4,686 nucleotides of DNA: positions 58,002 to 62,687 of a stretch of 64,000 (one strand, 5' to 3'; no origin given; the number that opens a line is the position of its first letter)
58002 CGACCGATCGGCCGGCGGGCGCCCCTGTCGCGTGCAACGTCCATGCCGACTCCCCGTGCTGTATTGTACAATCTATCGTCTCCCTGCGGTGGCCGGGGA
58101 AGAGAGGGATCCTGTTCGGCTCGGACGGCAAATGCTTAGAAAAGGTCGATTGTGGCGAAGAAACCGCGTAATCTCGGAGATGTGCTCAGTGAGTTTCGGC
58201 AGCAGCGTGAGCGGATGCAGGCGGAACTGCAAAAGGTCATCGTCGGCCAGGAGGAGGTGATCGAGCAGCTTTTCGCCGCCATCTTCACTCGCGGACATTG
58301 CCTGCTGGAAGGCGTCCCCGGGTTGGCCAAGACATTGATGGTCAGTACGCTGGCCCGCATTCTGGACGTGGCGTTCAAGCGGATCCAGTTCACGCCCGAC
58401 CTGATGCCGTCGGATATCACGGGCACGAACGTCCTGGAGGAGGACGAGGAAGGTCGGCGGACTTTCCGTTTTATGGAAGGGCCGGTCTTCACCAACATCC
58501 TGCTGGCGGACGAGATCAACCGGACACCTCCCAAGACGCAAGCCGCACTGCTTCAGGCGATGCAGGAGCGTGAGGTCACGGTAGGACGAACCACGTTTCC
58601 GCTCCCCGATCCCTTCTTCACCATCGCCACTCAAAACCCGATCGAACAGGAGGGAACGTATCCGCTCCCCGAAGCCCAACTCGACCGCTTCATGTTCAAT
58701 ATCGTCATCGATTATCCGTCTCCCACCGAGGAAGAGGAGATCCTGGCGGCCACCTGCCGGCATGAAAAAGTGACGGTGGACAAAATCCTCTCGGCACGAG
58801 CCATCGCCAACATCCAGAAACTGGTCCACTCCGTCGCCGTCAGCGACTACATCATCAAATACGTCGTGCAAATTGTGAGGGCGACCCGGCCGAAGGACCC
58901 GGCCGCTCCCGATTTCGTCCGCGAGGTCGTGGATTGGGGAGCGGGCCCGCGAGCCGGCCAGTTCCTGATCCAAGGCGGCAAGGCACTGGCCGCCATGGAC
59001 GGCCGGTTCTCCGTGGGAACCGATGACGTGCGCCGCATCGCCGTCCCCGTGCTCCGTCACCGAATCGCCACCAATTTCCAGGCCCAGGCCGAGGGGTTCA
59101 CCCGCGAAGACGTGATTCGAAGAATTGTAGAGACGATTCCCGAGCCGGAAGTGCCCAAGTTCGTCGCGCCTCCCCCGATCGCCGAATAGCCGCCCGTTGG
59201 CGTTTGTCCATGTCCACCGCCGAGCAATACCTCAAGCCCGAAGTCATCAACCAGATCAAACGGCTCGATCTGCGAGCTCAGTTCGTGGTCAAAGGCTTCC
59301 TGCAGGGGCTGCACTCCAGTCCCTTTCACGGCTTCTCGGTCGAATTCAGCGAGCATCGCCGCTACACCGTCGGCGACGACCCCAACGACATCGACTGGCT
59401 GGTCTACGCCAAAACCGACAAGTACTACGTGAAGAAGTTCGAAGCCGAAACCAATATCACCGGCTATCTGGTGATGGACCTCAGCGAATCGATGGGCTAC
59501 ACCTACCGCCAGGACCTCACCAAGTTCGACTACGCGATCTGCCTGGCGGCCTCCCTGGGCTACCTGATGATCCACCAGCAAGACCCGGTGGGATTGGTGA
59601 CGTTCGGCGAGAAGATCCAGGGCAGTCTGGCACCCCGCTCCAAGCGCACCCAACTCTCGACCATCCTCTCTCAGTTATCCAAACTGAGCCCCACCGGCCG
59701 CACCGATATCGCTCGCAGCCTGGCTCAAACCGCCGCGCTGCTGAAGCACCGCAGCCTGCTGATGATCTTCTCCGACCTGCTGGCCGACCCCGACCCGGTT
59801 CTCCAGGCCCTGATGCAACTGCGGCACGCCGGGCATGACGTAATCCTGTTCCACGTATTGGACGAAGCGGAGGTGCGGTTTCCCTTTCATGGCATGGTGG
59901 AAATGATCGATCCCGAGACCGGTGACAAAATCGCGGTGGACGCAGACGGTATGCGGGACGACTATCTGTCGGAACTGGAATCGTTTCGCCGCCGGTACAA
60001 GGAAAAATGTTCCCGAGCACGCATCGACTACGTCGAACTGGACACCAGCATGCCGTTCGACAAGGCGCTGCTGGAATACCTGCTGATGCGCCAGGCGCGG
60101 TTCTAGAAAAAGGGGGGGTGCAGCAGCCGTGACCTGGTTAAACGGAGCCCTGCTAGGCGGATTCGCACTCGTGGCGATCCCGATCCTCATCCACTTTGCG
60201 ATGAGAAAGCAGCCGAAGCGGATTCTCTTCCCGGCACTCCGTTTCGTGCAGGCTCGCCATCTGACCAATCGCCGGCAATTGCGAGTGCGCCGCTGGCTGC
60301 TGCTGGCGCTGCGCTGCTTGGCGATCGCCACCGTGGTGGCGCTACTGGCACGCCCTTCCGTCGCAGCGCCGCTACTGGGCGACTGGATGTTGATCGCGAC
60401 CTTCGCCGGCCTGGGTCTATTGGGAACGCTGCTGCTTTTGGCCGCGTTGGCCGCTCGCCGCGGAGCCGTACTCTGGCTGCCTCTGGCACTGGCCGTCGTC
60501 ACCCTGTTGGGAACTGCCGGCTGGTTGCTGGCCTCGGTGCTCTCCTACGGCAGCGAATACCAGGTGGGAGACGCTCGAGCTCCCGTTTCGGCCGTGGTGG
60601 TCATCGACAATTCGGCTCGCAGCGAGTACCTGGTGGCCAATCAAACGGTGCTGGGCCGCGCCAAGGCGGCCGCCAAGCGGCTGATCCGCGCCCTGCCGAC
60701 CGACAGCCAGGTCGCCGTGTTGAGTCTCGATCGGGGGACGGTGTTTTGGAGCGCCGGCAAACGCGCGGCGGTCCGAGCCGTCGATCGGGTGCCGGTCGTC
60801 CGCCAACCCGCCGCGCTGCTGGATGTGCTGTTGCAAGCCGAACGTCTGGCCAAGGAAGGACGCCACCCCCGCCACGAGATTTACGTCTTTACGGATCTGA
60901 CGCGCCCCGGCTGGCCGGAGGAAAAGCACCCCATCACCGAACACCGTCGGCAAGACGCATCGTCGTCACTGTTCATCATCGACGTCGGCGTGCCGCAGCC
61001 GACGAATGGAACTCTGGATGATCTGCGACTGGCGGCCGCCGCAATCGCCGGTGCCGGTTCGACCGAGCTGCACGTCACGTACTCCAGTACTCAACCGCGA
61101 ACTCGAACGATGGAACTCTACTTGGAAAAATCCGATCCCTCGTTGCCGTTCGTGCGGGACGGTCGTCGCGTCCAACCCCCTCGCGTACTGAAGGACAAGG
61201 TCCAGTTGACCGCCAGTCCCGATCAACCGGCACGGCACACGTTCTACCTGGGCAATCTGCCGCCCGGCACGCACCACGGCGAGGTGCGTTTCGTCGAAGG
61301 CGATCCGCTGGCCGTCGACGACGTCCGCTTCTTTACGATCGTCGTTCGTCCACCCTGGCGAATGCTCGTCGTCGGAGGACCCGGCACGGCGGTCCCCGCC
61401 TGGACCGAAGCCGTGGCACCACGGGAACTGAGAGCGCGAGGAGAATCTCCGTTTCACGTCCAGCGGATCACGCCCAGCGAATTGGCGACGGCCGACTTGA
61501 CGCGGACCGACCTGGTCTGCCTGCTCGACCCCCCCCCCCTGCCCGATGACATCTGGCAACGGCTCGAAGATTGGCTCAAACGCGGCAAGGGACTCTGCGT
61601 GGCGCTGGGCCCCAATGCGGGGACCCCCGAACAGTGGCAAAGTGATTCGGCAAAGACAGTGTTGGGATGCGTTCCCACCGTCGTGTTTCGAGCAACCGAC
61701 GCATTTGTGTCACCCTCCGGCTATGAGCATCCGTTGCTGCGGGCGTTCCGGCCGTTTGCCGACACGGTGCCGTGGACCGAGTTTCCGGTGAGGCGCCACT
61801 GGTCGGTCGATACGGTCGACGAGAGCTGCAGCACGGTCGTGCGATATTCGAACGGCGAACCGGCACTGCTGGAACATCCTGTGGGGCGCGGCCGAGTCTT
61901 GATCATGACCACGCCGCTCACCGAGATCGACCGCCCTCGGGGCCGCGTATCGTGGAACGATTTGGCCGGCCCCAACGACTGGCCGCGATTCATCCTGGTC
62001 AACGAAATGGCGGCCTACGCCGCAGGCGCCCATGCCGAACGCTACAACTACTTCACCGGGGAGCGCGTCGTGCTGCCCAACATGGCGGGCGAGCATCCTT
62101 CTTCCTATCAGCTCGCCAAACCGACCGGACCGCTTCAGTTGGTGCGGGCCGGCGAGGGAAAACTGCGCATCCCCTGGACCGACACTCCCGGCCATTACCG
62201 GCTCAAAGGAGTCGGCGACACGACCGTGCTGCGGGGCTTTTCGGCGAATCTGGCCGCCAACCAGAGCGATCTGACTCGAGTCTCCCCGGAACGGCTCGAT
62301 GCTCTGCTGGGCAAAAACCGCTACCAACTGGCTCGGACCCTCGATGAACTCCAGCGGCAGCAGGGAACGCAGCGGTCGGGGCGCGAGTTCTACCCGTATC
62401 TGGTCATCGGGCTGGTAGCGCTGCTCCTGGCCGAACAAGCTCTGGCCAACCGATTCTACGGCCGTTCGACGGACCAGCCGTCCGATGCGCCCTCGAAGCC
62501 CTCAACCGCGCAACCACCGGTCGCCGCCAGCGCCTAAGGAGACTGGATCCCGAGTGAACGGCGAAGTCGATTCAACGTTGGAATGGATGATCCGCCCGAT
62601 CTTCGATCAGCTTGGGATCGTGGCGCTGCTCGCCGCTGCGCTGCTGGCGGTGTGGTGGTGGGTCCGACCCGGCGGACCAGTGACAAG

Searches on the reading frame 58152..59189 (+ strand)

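Call 55: search_protein_families(library=pfam, proteins=[window:58152-59189:+], max_evalue=0.0001)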
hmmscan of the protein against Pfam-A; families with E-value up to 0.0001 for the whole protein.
window:58152-59189:+ (345 aa): 5 families
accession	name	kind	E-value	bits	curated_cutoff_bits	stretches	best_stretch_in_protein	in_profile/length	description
PF07726.17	AAA_3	-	1.2e-64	216.5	27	1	49-182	1-131/131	ATPase family associated with various cellular activities (AAA)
PF17863.7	AAA_lid_2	-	2.7e-17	62.7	22.7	1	259-325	8-74/74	AAA lid domain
PF20030.5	bpMoxR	-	1.7e-13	50.6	27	1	22-214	6-194/205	MoxR domain in the MoxR-vWA-beta-propeller ternary systems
PF07728.20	AAA_5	-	2.9e-12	47.2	22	1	49-180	1-139/139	AAA domain (dynein-related subfamily)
PF00004.35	AAA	-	6.2e-05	23.9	21.2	0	51-164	2-111/131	ATPase family associated with various cellular activities (AAA)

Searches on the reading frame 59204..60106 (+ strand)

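Call 69: search_protein_families(library=pfam, proteins=[window:59204-60106:+], max_evalue=0.0001)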
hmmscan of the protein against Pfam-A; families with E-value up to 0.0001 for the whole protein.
window:59204-60106:+ (300 aa): 2 families
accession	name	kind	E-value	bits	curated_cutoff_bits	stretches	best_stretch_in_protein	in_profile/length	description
PF01882.25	DUF58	-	4.7e-47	160.4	23.4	1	50-258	1-210/216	Protein of unknown function DUF58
PF13519.12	VWA_2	-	6.7e-10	40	27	1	89-191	3-105/107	von Willebrand factor type A domain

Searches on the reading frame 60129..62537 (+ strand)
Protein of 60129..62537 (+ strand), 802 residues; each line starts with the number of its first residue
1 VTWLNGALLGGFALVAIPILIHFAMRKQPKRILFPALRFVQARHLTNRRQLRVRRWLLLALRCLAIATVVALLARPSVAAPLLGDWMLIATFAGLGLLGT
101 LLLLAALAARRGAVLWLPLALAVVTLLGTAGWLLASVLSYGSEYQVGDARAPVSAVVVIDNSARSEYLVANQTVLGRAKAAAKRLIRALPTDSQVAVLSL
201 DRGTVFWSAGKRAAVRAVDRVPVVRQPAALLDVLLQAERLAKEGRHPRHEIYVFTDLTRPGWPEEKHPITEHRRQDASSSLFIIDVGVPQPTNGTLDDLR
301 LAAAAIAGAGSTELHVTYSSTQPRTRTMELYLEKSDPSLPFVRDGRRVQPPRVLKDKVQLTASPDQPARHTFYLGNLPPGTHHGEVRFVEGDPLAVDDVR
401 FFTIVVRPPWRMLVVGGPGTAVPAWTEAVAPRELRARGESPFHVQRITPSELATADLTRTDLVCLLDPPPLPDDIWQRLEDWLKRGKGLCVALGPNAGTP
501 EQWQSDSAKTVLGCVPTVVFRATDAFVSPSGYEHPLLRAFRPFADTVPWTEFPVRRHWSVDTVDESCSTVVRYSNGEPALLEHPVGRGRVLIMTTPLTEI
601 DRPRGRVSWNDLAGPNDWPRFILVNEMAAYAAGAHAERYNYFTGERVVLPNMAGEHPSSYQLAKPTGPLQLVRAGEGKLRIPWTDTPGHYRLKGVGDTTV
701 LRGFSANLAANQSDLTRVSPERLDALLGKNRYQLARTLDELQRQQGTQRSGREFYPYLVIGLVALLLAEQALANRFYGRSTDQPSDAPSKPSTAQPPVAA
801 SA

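Call 69: search_protein_families(library=pfam, proteins=[window:60129-62537:+], max_evalue=0.0001)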
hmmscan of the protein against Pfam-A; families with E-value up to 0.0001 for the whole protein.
window:60129-62537:+ (802 aa): 2 families
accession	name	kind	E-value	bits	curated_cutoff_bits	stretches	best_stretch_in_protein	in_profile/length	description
PF07584.16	BatA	-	1.5e-15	57.8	25.9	1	1-76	1-77/77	Aerotolerance regulator N-terminal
PF13519.12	VWA_2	-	2.7e-05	25.2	27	1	156-256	2-105/107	von Willebrand factor type A domain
